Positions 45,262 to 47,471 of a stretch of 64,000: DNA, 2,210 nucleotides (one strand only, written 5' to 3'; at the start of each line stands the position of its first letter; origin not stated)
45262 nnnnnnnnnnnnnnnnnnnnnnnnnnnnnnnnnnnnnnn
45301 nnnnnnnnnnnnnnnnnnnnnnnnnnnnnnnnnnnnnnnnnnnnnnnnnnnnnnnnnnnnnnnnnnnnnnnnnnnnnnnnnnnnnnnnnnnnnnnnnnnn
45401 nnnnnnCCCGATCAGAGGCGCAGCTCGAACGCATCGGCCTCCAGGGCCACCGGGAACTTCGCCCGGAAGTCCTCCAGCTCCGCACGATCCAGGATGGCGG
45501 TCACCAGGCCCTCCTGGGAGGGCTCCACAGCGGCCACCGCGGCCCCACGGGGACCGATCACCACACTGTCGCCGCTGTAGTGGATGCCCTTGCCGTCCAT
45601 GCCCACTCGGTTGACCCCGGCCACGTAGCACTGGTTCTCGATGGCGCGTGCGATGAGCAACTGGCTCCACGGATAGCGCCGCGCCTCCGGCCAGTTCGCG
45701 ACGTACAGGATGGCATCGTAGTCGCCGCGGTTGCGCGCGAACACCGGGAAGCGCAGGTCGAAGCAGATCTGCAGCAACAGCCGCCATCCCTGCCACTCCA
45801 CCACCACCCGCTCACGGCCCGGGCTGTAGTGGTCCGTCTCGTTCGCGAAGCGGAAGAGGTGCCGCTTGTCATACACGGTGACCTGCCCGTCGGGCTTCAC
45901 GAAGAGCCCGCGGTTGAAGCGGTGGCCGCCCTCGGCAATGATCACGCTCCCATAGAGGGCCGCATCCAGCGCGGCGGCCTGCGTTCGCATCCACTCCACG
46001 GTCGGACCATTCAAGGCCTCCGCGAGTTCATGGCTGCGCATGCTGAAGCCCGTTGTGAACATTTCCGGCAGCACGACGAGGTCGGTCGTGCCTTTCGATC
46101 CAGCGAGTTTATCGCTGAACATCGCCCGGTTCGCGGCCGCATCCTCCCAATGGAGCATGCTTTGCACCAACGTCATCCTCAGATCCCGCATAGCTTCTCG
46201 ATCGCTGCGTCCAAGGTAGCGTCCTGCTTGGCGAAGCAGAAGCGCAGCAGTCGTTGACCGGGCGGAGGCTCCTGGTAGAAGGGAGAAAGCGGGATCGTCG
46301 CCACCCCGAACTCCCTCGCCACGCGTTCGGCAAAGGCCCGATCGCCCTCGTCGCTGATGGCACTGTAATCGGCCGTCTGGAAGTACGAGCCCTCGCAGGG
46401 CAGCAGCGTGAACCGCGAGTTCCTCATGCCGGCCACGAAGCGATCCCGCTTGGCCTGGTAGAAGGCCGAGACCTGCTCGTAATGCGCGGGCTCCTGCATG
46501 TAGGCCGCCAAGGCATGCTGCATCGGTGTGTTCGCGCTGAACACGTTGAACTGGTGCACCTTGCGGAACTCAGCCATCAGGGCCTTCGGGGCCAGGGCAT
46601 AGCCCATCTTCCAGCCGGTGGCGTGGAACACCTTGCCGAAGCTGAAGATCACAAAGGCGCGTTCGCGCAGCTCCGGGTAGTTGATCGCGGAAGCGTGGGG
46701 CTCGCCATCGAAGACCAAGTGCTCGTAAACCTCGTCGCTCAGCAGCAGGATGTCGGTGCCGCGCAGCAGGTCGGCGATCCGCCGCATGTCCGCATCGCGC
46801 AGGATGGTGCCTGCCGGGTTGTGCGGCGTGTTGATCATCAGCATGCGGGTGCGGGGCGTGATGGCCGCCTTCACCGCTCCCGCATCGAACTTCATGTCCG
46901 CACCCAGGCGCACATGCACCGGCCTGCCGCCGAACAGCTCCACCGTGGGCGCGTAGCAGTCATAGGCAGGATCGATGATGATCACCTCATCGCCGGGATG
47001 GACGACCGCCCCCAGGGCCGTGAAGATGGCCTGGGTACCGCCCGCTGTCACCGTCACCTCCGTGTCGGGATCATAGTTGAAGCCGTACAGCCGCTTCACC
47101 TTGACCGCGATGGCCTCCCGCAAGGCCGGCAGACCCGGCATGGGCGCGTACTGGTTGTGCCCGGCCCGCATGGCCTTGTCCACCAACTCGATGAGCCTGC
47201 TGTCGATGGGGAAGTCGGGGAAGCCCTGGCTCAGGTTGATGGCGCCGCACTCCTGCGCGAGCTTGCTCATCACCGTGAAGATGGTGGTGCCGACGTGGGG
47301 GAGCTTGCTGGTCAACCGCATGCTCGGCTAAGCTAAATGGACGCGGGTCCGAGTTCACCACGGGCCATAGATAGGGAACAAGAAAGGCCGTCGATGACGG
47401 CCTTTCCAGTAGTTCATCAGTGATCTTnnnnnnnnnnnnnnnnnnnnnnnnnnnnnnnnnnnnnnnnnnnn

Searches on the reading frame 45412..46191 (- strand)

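Call 48: search_protein_families(library=ncbifam, proteins=[window:45412-46191:-], max_evalue=0.001)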
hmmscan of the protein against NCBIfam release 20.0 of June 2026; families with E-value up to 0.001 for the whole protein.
window:45412-46191:- (259 aa): 8 families
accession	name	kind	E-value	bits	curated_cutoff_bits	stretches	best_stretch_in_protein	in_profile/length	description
NF007757.0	PRK10438.1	equivalog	2.2e-88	295.8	249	1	1-257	1-255/256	amidohydrolase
NF033621.1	de_GSH_amidase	exception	1e-20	74.2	355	1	32-249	28-250/260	deaminated glutathione amidase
NF040852.1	nitrile_Arch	equivalog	9.3e-16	57.7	500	1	32-231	30-232/262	nitrilase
NF009803.0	PRK13287.1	equivalog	1.9e-12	46.6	406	1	32-255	49-276/333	formamidase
NF043013.1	DeGluthAmidYersProt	equivalog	2.5e-12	46.5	500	1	116-249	130-265/278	deaminated glutathione amidase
TIGR03381.1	agmatine_aguB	equivalog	1.4e-10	41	410.25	1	28-246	26-265/279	N-carbamoylputrescine amidase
NF010588.0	PRK13981.1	equivalog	3.4e-10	38.9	479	1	3-237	4-247/546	NAD+ synthase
NF009802.0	PRK13286.1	equivalog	4e-08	32.6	427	1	34-245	50-269/345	aliphatic amidase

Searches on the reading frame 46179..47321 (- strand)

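Call 48: search_protein_families(library=ncbifam, proteins=[window:46179-47321:-], max_evalue=0.001)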
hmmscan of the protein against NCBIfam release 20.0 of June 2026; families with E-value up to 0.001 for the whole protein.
window:46179-47321:- (380 aa): 91 families (the best 25 are shown)
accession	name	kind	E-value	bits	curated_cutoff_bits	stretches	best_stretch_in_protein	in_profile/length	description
NF006569.0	PRK09082.1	subfamily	1.1e-180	600.8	420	1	2-379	7-385/386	methionine aminotransferase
NF009079.0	PRK12414.1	subfamily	9.2e-149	495.6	481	1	3-379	7-383/384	methionine aminotransferase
NF006488.0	PRK08912.1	equivalog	1.2e-120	403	498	1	9-378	10-381/387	aminotransferase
NF005855.0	PRK07777.1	equivalog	6.5e-117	391.2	553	1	3-377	6-384/391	pyridoxal phosphate-dependent aminotransferase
NF041364.1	GntC_guanitoxin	equivalog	4.6e-79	265.9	415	1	28-377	1-353/356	guanitoxin biosynthesis PLP-dependent (S)-gamma-hydroxy-L-arginine cyclodehydratase GntC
NF041091.1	asp_aminotase_Arch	equivalog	5.9e-67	226.1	550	1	26-377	28-371/376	aspartate aminotransferase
NF005817.0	PRK07683.1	equivalog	1.3e-61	208.4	575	1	19-377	22-377/387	aminotransferase A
NF004770.0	PRK06108.1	subfamily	2.9e-60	204.1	422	1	18-378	29-389/396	pyridoxal phosphate-dependent aminotransferase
NF005816.0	PRK07682.1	equivalog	1e-59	202.1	620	1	23-376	27-378/390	aminotransferase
NF006514.0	PRK08960.1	equivalog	4e-56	190.5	554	1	27-377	34-381/388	pyridoxal phosphate-dependent aminotransferase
NF005588.0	PRK07309.1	equivalog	4.3e-55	187.2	576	1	23-377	28-382/391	pyridoxal phosphate-dependent aminotransferase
NF005601.0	PRK07337.1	equivalog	3.1e-53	181.3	496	1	27-377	37-388/394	pyridoxal phosphate-dependent aminotransferase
NF004769.0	PRK06107.1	equivalog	6.7e-50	170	617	1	27-300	35-312/402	aspartate transaminase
NF004975.0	PRK06348.1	equivalog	1.1e-48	166.2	549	1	13-377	16-379/384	pyridoxal phosphate-dependent aminotransferase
NF005732.0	PRK07550.1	equivalog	1.6e-48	165.7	366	1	22-369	29-375/389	aminotransferase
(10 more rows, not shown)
